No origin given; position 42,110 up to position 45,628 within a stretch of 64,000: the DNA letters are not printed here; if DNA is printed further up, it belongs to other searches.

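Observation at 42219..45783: Conserved hairpin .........-(variable loop)-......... placed 1-5 nt upstream of three start codons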

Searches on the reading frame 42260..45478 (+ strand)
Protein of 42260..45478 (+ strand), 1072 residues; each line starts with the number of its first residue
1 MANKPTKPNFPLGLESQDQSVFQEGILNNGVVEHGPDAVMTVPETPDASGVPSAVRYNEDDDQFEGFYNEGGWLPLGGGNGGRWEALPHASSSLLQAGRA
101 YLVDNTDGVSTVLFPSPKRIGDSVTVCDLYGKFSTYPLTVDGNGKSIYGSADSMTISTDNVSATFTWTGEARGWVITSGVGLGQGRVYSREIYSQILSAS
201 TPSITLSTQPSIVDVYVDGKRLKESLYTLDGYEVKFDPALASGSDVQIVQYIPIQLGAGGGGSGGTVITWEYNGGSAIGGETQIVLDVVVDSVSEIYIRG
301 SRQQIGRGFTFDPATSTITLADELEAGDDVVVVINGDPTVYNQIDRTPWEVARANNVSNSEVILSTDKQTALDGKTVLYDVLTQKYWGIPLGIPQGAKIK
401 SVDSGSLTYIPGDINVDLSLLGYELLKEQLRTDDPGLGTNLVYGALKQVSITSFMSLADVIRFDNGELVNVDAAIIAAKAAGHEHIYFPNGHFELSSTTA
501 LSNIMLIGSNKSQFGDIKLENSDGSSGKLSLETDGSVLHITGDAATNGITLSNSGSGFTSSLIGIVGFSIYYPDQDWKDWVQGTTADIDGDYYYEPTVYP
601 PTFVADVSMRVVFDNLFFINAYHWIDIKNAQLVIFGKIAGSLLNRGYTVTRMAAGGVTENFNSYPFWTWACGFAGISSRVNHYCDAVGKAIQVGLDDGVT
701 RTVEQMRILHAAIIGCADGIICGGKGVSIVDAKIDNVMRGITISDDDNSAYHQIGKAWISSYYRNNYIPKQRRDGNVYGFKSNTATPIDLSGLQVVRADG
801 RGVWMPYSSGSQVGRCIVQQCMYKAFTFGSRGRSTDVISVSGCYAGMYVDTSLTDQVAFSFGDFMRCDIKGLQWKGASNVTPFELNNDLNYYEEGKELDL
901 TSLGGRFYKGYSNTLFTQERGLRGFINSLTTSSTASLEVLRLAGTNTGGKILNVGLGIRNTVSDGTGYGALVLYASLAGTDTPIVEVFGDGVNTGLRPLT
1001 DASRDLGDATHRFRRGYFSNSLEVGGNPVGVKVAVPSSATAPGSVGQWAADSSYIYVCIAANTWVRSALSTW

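Call 57: search_protein_families(library=pfam, proteins=[window:42260-45478:+], max_evalue=0.01)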
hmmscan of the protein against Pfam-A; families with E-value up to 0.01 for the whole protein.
window:42260-45478:+ (1072 aa): 0 families
